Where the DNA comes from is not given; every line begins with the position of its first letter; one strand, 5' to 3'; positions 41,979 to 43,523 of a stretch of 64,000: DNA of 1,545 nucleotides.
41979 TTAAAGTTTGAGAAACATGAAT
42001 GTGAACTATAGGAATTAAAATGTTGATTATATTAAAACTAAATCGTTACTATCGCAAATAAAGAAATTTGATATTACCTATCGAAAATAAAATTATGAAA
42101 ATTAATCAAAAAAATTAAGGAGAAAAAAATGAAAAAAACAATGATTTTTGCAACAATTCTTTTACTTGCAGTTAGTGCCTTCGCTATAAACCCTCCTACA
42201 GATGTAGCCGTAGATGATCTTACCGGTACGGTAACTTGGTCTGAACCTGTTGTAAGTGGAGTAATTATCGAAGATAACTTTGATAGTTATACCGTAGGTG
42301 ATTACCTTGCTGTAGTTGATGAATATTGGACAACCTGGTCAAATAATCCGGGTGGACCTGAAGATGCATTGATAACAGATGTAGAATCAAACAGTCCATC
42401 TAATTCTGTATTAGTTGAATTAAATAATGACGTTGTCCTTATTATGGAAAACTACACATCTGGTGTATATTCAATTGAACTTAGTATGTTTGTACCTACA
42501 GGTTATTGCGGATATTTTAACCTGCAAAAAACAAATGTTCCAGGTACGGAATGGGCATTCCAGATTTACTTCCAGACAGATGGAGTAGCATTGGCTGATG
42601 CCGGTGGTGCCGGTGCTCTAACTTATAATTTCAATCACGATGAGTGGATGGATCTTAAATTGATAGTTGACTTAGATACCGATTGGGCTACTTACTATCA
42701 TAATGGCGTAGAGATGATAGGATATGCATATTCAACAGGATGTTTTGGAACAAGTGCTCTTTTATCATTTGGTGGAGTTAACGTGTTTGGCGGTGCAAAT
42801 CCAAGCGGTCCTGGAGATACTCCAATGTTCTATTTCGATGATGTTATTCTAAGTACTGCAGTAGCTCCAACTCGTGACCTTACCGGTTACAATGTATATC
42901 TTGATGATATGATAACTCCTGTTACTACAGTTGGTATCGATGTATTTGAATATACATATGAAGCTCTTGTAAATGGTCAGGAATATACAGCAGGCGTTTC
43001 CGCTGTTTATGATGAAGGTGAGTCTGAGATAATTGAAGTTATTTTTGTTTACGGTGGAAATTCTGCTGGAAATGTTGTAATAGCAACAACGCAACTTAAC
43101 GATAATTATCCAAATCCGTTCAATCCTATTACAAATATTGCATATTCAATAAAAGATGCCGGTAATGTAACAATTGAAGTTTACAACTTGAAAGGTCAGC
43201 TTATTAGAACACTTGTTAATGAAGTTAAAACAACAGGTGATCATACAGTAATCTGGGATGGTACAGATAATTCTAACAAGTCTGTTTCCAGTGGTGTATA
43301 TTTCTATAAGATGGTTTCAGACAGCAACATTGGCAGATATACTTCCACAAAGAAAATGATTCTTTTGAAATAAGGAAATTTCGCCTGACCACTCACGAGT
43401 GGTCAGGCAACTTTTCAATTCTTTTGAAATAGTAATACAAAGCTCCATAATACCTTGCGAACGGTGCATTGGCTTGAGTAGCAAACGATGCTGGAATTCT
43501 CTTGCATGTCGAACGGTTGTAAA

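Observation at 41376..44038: Non-coding modules 3' of two paralogous T9SS cargo genes are far better conserved than the coding 3' ends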

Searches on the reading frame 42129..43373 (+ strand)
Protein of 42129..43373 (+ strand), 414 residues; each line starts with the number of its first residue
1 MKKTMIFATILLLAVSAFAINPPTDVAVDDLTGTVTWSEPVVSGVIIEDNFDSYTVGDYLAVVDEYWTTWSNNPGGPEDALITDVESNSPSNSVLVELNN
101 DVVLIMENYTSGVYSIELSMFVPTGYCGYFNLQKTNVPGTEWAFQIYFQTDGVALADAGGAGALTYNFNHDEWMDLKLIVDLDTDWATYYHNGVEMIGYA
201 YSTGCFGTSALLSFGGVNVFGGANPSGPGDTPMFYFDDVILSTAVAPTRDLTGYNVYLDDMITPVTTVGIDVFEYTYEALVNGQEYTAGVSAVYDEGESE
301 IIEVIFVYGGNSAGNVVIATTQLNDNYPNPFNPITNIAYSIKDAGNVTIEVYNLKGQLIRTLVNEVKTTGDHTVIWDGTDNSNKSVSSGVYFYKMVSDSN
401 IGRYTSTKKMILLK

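Call 13: find_encoding_contigs(protein=window:42129-43373:+, flank=10000, max_places=10)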
Protein window:42129-43373:+ (414 aa): 1 contig read that carries it; 1 place shown.
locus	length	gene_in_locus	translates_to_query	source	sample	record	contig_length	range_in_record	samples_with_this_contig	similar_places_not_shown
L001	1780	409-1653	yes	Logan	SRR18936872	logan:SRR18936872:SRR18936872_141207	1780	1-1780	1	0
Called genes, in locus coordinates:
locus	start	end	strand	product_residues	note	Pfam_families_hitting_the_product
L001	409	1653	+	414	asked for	PF13860:FlgD_ig, PF18962:Por_Secre_tail (weak)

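Call 16: search_protein_families(library=pfam, proteins=[window:42129-43373:+], max_evalue=0.001)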
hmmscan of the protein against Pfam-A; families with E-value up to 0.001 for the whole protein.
window:42129-43373:+ (414 aa): 3 families
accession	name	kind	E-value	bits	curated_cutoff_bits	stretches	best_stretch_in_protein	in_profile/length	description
PF13860.13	FlgD_ig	-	3.2e-11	43.5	27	1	342-398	20-76/79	FlgD Ig-like domain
PF18962.6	Por_Secre_tail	-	1.4e-06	28.9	27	1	327-400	2-67/75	Secretion system C-terminal sorting domain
PF13585.12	CHU_C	-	5.8e-05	23.6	27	1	337-397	20-72/86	CHU_C Type IX secretion signal domain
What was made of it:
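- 42129..43373 (+): T9SS cargo gene 2 (414 aa, tail ...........*), bracketed by the two sets of modules. Pfam (call 16).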

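Call 17: find_homologous_proteins(query=window:42129-43373:+, max_evalue=1e-10)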
Query window:42129-43373:+ (414 aa): 2759 proteins with E <= 1e-10 among 8000 candidates; the best 120 are listed.
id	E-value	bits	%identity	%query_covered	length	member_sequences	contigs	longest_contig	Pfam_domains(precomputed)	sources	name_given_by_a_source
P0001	4.8e-274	926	100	100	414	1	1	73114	PF18962.8,PF13860.13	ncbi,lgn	-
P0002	3.0e-186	637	72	95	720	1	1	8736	PF13585.13,PF18962.8,PF13860.13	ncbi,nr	ncbi:MAG: T9SS type A sorting domain-containing protein, partial [Candidatus Cloacimonadota bacteriu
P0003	1.5e-159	549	60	96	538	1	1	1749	PF18962.8,PF13860.13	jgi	-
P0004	7.4e-153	527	70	80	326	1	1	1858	PF18962.8,PF13860.13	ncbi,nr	ncbi:MAG: T9SS type A sorting domain-containing protein, partial [Candidatus Heimdallarchaeota archa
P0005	1.7e-142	493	57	99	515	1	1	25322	PF13585.13,PF18962.8,PF13860.13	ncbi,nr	ncbi:MAG: T9SS type A sorting domain-containing protein, partial [Candidatus Cloacimonetes bacterium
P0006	5.6e-139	482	57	98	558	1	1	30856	PF18962.8,PF13860.13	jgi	jgi:hypothetical protein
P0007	7.7e-136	471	58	95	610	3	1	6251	PF13585.13,PF18962.8,PF13860.13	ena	-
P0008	1.1e-135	471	56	95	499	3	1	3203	PF13585.13,PF18962.8,PF13860.13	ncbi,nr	ncbi:MAG: T9SS type A sorting domain-containing protein [Candidatus Cloacimonetes bacterium]|nr:T9SS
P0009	9.6e-130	451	53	100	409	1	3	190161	PF18962.8,PF13860.13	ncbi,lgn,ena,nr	ncbi:MAG: T9SS type A sorting domain-containing protein [Candidatus Cloacimonetes bacterium]|nr:T9SS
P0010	2.3e-128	447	52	100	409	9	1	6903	PF18962.8,PF13860.13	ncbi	-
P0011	3.6e-125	436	51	100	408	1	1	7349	PF18962.8,PF13860.13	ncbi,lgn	-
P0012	2.5e-119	417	44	74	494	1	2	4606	PF13585.13,PF18962.8,PF13860.13,PF00041.28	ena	-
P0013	1.7e-118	414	43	74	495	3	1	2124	PF13585.13,PF18962.8,PF13860.13,PF00041.28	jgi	-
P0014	4.1e-115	403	44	70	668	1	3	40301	PF13585.13,PF18962.8,PF13860.13,PF00041.28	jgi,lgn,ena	-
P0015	6.2e-113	396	44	74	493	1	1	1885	PF18962.8,PF13860.13,PF00041.28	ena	-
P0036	2.2e-78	282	69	47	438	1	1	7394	PF18962.8,PF13860.13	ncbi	-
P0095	1.3e-47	181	59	40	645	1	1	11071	PF13585.13,PF18962.8,PF13860.13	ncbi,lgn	-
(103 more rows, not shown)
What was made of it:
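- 42129..43373 (+): Homologues are Cloacimonadota, the nearest 72% identical (call 17).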

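Call 23: find_encoding_contigs(protein=P0002, flank=10000, max_places=5)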
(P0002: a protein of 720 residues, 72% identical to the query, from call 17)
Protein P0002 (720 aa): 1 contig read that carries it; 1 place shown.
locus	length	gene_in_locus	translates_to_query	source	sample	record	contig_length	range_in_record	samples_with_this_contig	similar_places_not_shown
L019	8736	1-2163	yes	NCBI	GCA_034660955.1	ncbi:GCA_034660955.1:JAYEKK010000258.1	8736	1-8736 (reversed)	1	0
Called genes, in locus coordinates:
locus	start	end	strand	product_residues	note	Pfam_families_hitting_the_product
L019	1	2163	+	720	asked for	PF13585:CHU_C (weak), PF13860:FlgD_ig, PF18962:Por_Secre_tail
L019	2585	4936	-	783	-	PF13567:DUF4131, PF03772:Competence, PF00753:Lactamase_B, PF12706:Lactamase_B_2, PF23023:Anti-Pycsar_Apyc1 (weak)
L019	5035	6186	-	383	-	PF02670:DXP_reductoisom, PF08436:DXP_redisom_C, PF13288:DXPR_C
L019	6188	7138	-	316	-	-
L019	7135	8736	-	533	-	PF00580:UvrD-helicase, PF01443:Viral_helicase1 (faint), PF13245:AAA_19 (weak), PF13087:AAA_12 (faint), PF13361:UvrD_C, PF13538:UvrD_C_2, PF21196:PcrA_UvrD_tudor (weak)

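Call 24: find_encoding_contigs(protein=P0009, flank=10000, max_places=5)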
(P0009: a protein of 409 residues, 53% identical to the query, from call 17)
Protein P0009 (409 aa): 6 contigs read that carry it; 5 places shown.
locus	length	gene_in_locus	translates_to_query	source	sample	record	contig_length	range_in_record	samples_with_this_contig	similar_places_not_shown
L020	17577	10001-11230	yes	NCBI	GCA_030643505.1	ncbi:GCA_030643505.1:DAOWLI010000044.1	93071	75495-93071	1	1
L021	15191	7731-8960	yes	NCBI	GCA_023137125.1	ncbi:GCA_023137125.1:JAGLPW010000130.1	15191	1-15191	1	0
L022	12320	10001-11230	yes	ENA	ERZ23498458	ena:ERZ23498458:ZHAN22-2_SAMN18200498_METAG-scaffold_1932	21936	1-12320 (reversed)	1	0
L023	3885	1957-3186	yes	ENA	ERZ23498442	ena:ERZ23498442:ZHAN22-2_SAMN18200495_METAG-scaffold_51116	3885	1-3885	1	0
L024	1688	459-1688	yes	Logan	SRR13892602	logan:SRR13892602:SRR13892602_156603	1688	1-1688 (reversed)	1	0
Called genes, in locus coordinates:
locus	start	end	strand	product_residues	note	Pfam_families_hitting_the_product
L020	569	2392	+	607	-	PF13585:CHU_C (faint), PF13860:FlgD_ig, PF18962:Por_Secre_tail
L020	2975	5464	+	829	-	PF13620:CarboxypepD_reg, PF13860:FlgD_ig, PF18962:Por_Secre_tail (weak)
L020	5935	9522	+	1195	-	PF13620:CarboxypepD_reg, PF13715:CarbopepD_reg_2 (faint), PF13620:CarboxypepD_reg, PF20773:InhA-like_MAM, PF13620:CarboxypepD_reg (weak), PF13860:FlgD_ig (weak), PF18962:Por_Secre_tail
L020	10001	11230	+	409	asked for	PF18962:Por_Secre_tail, PF13860:FlgD_ig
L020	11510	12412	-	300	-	PF07719:TPR_2 (faint), PF13174:TPR_6 (faint), PF13181:TPR_8 (faint), PF13374:TPR_10 (faint), PF13414:TPR_11, PF13428:TPR_14 (faint), PF13432:TPR_16 (faint), PF13424:TPR_12, +5 more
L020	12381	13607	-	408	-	PF04430:DUF498 (weak)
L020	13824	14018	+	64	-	PF07610:DUF1573 (weak)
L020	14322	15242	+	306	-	PF22067:Cep192_D3 (faint), PF07610:DUF1573 (weak), PF15780:ASH (weak), PF22544:HYDIN_VesB_CFA65-like_Ig, PF00581:Rhodanese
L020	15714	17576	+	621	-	?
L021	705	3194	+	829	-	PF13620:CarboxypepD_reg, PF13860:FlgD_ig, PF18962:Por_Secre_tail (weak)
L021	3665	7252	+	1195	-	PF13620:CarboxypepD_reg, PF13715:CarbopepD_reg_2 (faint), PF13620:CarboxypepD_reg, PF20773:InhA-like_MAM, PF13620:CarboxypepD_reg (weak), PF13860:FlgD_ig (weak), PF18962:Por_Secre_tail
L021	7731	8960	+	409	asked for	PF18962:Por_Secre_tail, PF13860:FlgD_ig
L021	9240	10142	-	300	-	PF07719:TPR_2 (faint), PF13174:TPR_6 (faint), PF13181:TPR_8 (faint), PF13374:TPR_10 (faint), PF13414:TPR_11, PF13428:TPR_14 (faint), PF13432:TPR_16 (faint), PF13424:TPR_12, +5 more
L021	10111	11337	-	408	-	PF04430:DUF498 (weak)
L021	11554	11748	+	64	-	PF07610:DUF1573 (weak)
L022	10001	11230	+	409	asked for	PF18962:Por_Secre_tail, PF13860:FlgD_ig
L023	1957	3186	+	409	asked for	PF18962:Por_Secre_tail, PF13860:FlgD_ig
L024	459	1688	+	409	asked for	PF18962:Por_Secre_tail, PF13860:FlgD_ig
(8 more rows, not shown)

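Call 25: find_encoding_contigs(protein=P0001, flank=10000, max_places=10)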
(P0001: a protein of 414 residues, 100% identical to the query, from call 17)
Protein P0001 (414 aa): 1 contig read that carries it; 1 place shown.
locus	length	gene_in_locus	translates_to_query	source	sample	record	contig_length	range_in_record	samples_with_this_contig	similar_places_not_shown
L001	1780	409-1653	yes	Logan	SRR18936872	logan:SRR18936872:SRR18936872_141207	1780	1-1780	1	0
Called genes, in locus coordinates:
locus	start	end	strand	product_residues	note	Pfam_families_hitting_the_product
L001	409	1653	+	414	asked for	PF13860:FlgD_ig, PF18962:Por_Secre_tail (weak)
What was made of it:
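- Tried and rejected: The 414-aa protein exists only on the source and one 1.8-kb Logan contig (calls 13, 25).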

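Call 41: find_encoding_contigs(protein=P0036, flank=10000, max_places=4)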
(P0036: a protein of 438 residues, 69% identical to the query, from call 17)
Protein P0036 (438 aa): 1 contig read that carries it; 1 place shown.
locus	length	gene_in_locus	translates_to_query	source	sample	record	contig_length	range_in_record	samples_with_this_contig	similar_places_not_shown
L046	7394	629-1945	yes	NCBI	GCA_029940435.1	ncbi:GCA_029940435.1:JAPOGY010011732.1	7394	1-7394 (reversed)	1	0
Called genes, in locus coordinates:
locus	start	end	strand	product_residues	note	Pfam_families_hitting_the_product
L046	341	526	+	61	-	-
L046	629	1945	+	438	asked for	PF18962:Por_Secre_tail (weak), PF13860:FlgD_ig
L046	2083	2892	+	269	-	PF01978:TrmB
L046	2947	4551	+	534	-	PF11412:DsbD_N (weak), PF02683:DsbD_TM, PF03190:Thioredox_DsbH (weak), PF13098:Thioredoxin_2, PF13899:Thioredoxin_7, PF00085:Thioredoxin (faint)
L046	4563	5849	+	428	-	PF18911:PKD_4, PF00801:PKD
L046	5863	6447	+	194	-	PF00578:AhpC-TSA, PF08534:Redoxin, PF00085:Thioredoxin, PF13098:Thioredoxin_2, PF13905:Thioredoxin_8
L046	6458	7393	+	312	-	?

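Call 42: find_encoding_contigs(protein=P0011, flank=10000, max_places=4)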
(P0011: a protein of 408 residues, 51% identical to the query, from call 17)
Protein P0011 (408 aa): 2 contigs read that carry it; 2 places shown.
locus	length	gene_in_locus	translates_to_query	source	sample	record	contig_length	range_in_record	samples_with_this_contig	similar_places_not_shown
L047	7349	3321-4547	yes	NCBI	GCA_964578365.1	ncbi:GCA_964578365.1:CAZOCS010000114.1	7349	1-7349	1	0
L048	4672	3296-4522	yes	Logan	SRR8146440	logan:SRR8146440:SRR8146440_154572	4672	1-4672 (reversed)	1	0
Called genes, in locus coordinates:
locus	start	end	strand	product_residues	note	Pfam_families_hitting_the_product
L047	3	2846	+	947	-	?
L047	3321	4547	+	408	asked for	PF18962:Por_Secre_tail, PF13860:FlgD_ig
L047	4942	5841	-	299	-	PF07719:TPR_2 (faint), PF13174:TPR_6 (faint), PF13181:TPR_8 (faint), PF13374:TPR_10 (faint), PF13414:TPR_11, PF13428:TPR_14 (faint), PF14559:TPR_19 (weak), PF13424:TPR_12, +5 more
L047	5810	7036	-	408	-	PF04430:DUF498 (faint)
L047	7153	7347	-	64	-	?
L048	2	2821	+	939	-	?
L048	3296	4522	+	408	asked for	PF18962:Por_Secre_tail, PF13860:FlgD_ig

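Call 43: find_encoding_contigs(protein=P0095, flank=10000, max_places=4)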
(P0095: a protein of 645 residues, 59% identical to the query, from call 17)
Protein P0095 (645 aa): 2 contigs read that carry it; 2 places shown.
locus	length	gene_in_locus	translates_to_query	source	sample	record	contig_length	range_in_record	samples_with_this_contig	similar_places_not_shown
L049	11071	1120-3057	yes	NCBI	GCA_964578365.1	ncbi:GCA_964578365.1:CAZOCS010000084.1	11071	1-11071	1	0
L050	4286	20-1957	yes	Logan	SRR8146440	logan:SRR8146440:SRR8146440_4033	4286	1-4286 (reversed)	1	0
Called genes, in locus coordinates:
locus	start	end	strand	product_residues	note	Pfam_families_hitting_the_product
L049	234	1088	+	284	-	PF01978:TrmB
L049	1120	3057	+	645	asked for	PF13585:CHU_C (weak), PF18962:Por_Secre_tail, PF13860:FlgD_ig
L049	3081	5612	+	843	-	PF14870:PSII_BNR, PF02012:BNR (faint), PF14870:PSII_BNR (weak), PF15780:ASH, PF22544:HYDIN_VesB_CFA65-like_Ig, PF13585:CHU_C (weak), PF13860:FlgD_ig, PF18962:Por_Secre_tail (weak), +3 more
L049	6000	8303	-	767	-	PF04389:Peptidase_M28, PF20773:InhA-like_MAM (faint), PF13860:FlgD_ig, PF18962:Por_Secre_tail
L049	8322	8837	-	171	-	PF01252:Peptidase_A8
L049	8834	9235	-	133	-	PF01258:zf-dskA_traR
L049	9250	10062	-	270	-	PF01048:PNP_UDP_1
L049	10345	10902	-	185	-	PF00265:TK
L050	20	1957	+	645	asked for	PF13585:CHU_C (weak), PF18962:Por_Secre_tail, PF13860:FlgD_ig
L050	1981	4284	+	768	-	?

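Call 58: find_encoding_contigs(protein=P0005, flank=10000, max_places=3)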
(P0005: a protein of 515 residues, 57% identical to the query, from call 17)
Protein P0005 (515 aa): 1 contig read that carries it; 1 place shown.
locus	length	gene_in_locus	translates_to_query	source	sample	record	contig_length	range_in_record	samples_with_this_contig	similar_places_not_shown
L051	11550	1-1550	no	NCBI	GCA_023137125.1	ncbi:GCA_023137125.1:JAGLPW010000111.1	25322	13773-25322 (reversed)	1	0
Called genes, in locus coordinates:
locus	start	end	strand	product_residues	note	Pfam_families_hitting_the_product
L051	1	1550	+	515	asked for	PF13585:CHU_C (weak), PF18962:Por_Secre_tail, PF13860:FlgD_ig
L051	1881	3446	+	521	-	PF20154:LNT_N, PF00795:CN_hydrolase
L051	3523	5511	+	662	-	PF00515:TPR_1 (faint), PF07719:TPR_2 (faint), PF24885:TPR_NPHP3 (weak), PF13424:TPR_12, PF00158:Sigma54_activat, PF14532:Sigma54_activ_2, PF07728:AAA_5, PF25601:AAA_lid_14, +7 more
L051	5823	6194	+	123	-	PF00072:Response_reg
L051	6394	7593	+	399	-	-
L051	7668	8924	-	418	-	PF00860:Xan_ur_permease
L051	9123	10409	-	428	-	PF01425:Amidase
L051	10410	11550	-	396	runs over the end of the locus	PF02515:CoA_transf_3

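Call 59: find_encoding_contigs(protein=P0006, flank=10000, max_places=3)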
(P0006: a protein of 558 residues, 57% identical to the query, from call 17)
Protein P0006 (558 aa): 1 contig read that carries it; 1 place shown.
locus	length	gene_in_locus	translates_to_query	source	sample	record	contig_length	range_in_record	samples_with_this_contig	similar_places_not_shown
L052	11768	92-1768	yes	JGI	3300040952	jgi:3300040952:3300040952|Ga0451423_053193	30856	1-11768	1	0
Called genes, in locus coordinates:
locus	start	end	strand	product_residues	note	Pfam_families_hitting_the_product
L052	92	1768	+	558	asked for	PF13860:FlgD_ig, PF18962:Por_Secre_tail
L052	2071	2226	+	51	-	-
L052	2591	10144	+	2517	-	PF13620:CarboxypepD_reg (weak), PF00932:LTD, PF00041:fn3 (faint)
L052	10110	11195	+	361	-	PF13860:FlgD_ig, PF18962:Por_Secre_tail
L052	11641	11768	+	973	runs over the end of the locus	PF13585:CHU_C (faint), PF00041:fn3 (faint), PF13860:FlgD_ig, PF18962:Por_Secre_tail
